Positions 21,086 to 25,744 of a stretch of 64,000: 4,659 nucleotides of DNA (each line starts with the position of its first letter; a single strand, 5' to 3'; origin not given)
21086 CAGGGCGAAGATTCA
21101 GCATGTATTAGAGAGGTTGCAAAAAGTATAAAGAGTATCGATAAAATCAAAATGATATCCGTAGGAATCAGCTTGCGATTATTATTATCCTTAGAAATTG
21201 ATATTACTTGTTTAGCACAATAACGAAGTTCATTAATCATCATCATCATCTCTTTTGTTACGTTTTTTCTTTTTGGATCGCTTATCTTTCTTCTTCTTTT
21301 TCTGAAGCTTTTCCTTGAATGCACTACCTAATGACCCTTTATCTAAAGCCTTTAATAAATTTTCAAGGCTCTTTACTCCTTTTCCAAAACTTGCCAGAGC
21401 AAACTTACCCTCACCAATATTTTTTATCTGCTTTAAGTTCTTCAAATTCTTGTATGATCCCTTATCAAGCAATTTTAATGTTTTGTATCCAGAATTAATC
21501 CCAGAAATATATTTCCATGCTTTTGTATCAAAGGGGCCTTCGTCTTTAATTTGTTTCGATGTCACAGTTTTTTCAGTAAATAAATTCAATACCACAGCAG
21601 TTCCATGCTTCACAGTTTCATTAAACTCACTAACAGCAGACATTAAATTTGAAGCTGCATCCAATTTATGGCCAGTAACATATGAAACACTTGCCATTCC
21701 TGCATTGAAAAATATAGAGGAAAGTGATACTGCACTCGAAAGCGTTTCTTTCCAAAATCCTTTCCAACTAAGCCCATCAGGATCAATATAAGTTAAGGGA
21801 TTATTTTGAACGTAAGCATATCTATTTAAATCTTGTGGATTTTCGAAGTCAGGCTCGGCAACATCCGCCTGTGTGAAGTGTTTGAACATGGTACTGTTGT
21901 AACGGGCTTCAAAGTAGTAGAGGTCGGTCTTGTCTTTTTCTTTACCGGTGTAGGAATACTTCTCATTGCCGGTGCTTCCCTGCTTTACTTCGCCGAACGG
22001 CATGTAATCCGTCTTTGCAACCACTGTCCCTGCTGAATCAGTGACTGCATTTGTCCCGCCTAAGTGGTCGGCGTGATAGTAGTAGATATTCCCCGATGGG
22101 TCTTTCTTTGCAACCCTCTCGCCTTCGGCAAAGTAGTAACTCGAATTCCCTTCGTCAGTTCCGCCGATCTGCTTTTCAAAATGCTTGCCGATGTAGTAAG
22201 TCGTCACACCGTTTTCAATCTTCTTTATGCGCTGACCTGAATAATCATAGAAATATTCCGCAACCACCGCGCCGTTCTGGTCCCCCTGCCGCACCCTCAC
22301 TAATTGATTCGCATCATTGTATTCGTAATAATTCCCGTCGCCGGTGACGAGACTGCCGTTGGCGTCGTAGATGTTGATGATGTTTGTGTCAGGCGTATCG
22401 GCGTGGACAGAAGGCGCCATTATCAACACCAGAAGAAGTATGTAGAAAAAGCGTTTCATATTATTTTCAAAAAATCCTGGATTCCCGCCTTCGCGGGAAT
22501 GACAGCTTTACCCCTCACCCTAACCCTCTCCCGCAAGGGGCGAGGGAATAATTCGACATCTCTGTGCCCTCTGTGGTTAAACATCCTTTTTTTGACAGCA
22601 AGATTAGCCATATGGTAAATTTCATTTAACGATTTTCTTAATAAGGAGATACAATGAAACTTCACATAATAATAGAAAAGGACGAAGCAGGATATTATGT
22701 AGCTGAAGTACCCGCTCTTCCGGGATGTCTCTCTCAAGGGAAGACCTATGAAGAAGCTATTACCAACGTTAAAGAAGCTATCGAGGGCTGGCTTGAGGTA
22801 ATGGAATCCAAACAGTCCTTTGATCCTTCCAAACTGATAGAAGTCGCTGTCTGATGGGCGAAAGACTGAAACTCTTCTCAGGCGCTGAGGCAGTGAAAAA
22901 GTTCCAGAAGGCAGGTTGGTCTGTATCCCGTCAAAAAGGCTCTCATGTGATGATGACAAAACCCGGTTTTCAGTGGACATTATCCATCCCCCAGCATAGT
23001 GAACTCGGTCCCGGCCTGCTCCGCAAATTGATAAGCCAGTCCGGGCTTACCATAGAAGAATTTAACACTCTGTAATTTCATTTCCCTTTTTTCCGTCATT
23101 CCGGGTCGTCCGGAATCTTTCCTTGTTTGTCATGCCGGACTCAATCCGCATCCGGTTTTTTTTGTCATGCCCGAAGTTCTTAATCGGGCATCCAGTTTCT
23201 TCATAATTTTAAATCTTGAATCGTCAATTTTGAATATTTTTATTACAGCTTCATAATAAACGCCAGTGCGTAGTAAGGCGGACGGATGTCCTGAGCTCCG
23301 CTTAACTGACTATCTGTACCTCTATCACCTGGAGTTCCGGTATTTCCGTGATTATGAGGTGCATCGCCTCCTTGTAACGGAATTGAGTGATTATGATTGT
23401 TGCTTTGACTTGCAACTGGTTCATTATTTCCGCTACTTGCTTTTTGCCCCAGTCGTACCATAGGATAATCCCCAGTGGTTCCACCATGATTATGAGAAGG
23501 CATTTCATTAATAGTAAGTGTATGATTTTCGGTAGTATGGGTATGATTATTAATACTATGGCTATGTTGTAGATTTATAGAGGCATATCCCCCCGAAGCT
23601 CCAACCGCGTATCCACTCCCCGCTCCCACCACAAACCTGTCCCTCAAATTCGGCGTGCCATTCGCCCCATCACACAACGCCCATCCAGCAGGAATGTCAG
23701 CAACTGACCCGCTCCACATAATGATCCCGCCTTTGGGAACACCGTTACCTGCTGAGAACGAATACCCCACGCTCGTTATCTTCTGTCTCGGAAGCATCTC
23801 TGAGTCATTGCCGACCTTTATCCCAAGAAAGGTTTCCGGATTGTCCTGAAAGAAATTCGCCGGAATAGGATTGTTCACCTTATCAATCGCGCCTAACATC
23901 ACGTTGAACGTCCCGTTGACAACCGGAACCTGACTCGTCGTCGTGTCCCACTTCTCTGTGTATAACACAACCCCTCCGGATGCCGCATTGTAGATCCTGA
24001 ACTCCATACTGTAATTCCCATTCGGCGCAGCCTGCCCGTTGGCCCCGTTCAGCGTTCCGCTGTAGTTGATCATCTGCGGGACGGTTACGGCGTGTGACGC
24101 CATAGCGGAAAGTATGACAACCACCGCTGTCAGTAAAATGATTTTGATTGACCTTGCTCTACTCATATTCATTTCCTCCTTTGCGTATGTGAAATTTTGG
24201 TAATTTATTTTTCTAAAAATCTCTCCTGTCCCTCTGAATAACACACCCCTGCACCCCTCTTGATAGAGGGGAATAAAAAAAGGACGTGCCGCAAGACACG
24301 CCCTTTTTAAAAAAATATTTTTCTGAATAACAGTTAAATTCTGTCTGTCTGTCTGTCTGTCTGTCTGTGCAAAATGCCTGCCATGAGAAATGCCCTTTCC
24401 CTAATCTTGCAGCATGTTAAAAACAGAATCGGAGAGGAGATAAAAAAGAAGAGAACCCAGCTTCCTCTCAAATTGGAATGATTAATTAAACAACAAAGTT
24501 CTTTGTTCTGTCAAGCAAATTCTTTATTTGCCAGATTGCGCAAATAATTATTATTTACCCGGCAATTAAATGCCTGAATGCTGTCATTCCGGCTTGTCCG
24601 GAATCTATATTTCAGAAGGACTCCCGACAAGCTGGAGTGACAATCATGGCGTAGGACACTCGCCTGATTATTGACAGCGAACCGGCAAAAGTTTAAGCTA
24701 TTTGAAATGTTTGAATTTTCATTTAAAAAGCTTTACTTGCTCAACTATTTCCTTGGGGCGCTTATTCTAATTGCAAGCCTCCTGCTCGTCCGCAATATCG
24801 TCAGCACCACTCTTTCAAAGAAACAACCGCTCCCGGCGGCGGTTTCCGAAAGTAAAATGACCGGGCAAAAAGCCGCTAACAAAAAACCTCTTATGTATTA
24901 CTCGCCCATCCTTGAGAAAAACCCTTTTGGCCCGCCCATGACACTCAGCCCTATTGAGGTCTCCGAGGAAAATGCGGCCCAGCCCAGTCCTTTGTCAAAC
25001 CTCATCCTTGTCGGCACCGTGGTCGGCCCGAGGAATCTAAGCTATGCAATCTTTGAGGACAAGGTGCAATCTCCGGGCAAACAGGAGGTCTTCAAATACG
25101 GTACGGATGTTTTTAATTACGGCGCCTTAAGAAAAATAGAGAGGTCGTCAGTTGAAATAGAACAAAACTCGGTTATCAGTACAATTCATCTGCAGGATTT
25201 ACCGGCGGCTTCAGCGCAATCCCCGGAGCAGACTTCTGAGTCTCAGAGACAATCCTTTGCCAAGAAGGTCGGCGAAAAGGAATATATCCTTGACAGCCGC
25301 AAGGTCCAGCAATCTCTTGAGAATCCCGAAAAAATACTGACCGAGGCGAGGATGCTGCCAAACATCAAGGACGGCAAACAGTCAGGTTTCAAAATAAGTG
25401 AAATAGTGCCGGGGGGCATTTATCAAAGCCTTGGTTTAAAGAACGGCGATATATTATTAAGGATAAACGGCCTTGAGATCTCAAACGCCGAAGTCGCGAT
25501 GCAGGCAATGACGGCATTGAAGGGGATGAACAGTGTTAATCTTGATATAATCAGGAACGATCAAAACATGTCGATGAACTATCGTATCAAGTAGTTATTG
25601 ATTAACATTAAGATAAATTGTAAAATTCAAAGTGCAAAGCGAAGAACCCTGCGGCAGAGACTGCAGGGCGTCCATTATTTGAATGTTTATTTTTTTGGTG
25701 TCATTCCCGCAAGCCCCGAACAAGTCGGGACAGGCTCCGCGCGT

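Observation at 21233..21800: Uncharacterised C-terminal (post-DPDGL) domain on the small Rhs protein, with a polybasic-polyacidic tail and no adjacent immunity gene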

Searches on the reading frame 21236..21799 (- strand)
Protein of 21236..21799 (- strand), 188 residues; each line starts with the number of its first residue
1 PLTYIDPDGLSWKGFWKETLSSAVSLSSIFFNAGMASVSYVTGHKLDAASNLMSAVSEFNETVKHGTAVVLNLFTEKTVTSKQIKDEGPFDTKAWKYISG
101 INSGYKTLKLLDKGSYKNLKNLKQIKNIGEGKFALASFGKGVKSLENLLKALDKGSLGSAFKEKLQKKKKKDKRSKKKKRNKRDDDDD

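Call 5: search_protein_families(library=pfam, proteins=[window:21236-21799:-], max_evalue=1)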
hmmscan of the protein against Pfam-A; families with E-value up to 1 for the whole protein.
window:21236-21799:- (188 aa): 0 families

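Call 6: search_protein_families(library=ncbifam, proteins=[window:21236-21799:-], max_evalue=1)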
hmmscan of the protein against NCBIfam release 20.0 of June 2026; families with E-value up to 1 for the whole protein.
window:21236-21799:- (188 aa): 0 families

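Call 11: find_homologous_proteins(query=window:21302-21778:-, max_evalue=0.01)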
Query window:21302-21778:-: 62 candidates shared short words with the query, none scored E <= 0.01.

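Call 12: search_protein_families(library=padloc, proteins=[window:21236-21799:-], max_evalue=1)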
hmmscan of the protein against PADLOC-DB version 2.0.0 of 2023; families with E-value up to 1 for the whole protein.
window:21236-21799:- (188 aa): 0 families

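Call 13: search_solved_structures(query=window:21236-21799:-, max_evalue=10)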
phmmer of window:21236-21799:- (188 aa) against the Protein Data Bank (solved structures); distinct sequences matched with E-value up to 10: 1.
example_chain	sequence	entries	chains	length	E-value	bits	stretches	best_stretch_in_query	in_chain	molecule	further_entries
2o6q_A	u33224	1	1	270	1.2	12.3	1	82-165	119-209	Variable lymphocyte receptor A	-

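Call 18: search_protein_representatives(protein=window:21302-21778:-)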
Query: 159 residues. Proteins with E-value up to 0.001 (for the whole library): 2; up to 1e-10: 1; up to 1e-30: 0. The best 2 are listed.
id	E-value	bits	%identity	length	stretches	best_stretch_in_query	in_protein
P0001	1.8e-17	80.1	39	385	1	1-144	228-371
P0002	6.1e-04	36.2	48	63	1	69-116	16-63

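Call 21: find_encoding_contigs(protein=P0001, flank=10000, max_places=6)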
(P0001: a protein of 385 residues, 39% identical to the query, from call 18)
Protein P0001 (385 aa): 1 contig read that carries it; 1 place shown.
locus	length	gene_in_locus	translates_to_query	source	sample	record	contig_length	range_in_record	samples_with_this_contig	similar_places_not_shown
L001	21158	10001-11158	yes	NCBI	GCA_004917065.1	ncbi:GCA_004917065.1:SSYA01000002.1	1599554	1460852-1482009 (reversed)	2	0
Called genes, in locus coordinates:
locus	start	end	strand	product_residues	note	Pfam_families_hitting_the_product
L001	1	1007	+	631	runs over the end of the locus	PF22673:MCP-like_PDC_1, PF02743:dCache_1, PF17201:Cache_3-Cache_2, PF08269:dCache_2 (faint), PF00672:HAMP, PF00015:MCPsignal, PF10046:BLOC1_2 (faint)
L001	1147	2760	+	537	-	PF09699:Paired_CXXCH_1 (faint), PF14522:Cytochrome_C7 (faint), PF14537:Cytochrom_c3_2 (faint), PF02335:Cytochrom_C552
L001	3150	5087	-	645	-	PF00989:PAS (weak), PF08448:PAS_4, PF13426:PAS_9 (weak), PF00989:PAS, PF08448:PAS_4, PF00512:HisKA, PF02518:HATPase_c, PF00072:Response_reg, +2 more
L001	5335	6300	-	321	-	PF04280:Tim44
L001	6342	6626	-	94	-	PF01402:RHH_1 (weak)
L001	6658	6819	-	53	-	-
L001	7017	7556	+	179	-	PF03848:TehB, PF13489:Methyltransf_23, PF13649:Methyltransf_25 (weak), PF08241:Methyltransf_11 (weak)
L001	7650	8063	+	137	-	PF00072:Response_reg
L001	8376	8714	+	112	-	PF08274:Zn_Ribbon_YjdM, PF03831:YjdM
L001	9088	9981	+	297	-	-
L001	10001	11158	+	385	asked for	PF03527:RHS (faint)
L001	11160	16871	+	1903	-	PF03534:SpvB (weak), PF13517:FG-GAP_3 (faint), PF12256:TcdB_toxin_midN, PF05593:RHS_repeat (weak), PF18998:Flg_new_2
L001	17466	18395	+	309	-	PF10340:Say1_Mug180, PF20434:BD-FAE (weak), PF07859:Abhydrolase_3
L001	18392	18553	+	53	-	PF03831:YjdM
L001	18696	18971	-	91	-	PF07238:PilZ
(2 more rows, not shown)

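Call 30: find_homologous_proteins(query=A1, max_evalue=0.01)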
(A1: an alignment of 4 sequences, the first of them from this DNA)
Query A1 (4 sequences) (178 aa, profile of the alignment): 3 proteins with E <= 0.01 among 4800 candidates.
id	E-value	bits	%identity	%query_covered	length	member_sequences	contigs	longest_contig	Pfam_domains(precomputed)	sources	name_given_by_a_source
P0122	5.0e-21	93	48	27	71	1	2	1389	-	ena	-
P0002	3.9e-20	90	48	27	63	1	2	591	-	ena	-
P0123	4.8e-6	44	29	51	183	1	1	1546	-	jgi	-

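Call 38: predict_structure(alignment_id=A1)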
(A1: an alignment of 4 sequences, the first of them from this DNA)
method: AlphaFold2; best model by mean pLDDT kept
length: 178 residues; sequences in the alignment: 4
mean_pLDDT: 51.4   pTM: 0.37
mean pLDDT of the five models: 51.4, 50.5, 49.6, 48.6, 44.5
residues with pLDDT >= 90: 0; 70-90: 12; 50-70: 81; < 50: 85
segments of 3 or more residues with pLDDT < 50: 27-32, 79-82, 87-155
pLDDT, mean of each block of 10 residues (from residue 1): 55 55 50 52 62 66 67 60 47 42 38 32 34 44 42 50 68 66
secondary structure, 60 per line:
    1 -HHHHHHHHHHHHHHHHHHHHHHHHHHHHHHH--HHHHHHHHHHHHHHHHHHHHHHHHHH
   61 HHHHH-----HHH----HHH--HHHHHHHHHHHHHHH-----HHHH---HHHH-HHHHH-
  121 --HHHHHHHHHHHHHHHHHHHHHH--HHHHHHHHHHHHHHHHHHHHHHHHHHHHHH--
elements in order: H2-32 H35-65 H83-97 H103-106 H110-113 H115-119 H123-144 H147-176

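Call 43: fold_search(model_id=the predicted structure, library=pdb)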
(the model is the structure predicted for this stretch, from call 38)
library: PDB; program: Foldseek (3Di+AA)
matches with E <= 10: 318; with E <= 0.001: 0
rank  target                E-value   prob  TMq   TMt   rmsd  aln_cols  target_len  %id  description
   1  3kx9_D                2.6e-01  0.72  0.34  0.37  16.2       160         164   11  Engineering a closed form of the Archaeoglobus fulgidus ferritin by site directed mutagenesis (released 2010-12-15)
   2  2x17_0                2.7e-01  0.60  0.33  0.34  16.0       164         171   14  The X-ray structure of Ferritin from Pyrococcus furiosus loaded with Ag(I) (released 2010-04-21)
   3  4xgs_B                3.9e-01  0.54  0.31  0.34  16.2       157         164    9  Crystal structure analysis of novel iron uptake mechanism of Gram-negative bacterial ferritin (released 2016-07-06)
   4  1eum_A                5.0e-01  0.44  0.30  0.33  17.2       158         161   14  CRYSTAL STRUCTURE OF THE E.COLI FERRITIN ECFTNA (released 2001-03-28)
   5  5u1b_A                5.3e-01  0.44  0.31  0.33  17.2       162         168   14  Ferritin with Gc MtrE loop2 inserted at the N-terminus (released 2017-10-11)
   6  9bye                  5.8e-01  0.38  0.30  0.32  16.2       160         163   11  Nanoparticle Crystal Structure of a Thermostabilized Mutant E.coli Ferritin ECFTNA (released 2025-11-26)
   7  4ztt_B                5.8e-01  0.38  0.30  0.32  17.4       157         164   14  Crystal structures of ferritin mutants reveal diferric-peroxo intermediates (released 2016-06-15)
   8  3kx9_A                6.1e-01  0.51  0.34  0.37  16.2       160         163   11  Engineering a closed form of the Archaeoglobus fulgidus ferritin by site directed mutagenesis (released 2010-12-15)
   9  4xgs_A                6.1e-01  0.38  0.30  0.32  17.3       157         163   14  Crystal structure analysis of novel iron uptake mechanism of Gram-negative bacterial ferritin (released 2016-07-06)
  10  4ztt_A                6.8e-01  0.35  0.30  0.33  15.4       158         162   13  Crystal structures of ferritin mutants reveal diferric-peroxo intermediates (released 2016-06-15)
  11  5ls9_F                7.1e-01  0.41  0.33  0.35  16.3       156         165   10  Humanized Archaeal ferritin (released 2016-11-30)
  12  6s18_B                7.5e-01  0.69  0.35  0.46  13.7       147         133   11  Ligand binding domain of the P. putida receptor PcaY_PP in complex with glycerol (released 2020-10-21)
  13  1z4a_A                7.5e-01  0.35  0.32  0.34  16.1       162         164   16  Ferritin from T. maritima (released 2006-10-24)
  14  7ohf                  7.9e-01  0.38  0.32  0.33  14.8       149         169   13  Cryo-EM structure of pyrococcus furiosus apoferritin in nanofluidic channels (released 2021-08-11)
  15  2x17_M                7.9e-01  0.38  0.33  0.34  14.4       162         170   13  The X-ray structure of Ferritin from Pyrococcus furiosus loaded with Ag(I) (released 2010-04-21)
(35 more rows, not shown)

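Call 66: find_encoding_contigs(protein=P0123, flank=5000, max_places=4)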
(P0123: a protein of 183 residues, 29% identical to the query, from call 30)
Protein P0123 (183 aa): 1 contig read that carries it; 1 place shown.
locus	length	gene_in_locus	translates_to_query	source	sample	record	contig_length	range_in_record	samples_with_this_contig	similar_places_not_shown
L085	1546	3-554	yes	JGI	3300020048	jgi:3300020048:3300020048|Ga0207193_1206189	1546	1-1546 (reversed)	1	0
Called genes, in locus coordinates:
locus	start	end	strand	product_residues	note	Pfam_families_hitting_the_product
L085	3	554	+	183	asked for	?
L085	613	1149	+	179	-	-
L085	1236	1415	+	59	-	PF18962:Por_Secre_tail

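Call 74: find_related_loci(query=A4, collection=metagenome_contigs, flank=6000)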
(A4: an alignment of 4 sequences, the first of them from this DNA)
Query A4 (178 aa) in metagenome_contigs; peptide patterns used: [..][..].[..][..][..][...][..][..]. (x = any residue, [..] = any of these).
205 stretches matched a pattern, but none encodes a relative of the query by tblastn (E <= 1e-3).

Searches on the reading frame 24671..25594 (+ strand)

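Call 14: search_protein_families(library=pfam, proteins=[window:24671-25594:+], max_evalue=0.001)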
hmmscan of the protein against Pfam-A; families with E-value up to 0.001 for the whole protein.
window:24671-25594:+ (307 aa): 3 families
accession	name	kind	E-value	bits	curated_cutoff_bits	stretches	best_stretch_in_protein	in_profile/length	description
PF11356.14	T2SSC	-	6.6e-10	39.4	27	1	31-172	2-139/141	Type II secretion system protein C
PF00595.29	PDZ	-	1.1e-07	32.5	23.2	1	234-293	18-80/81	PDZ domain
PF13180.12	PDZ_2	-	0.00046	20.9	27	1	251-302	25-76/80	PDZ domain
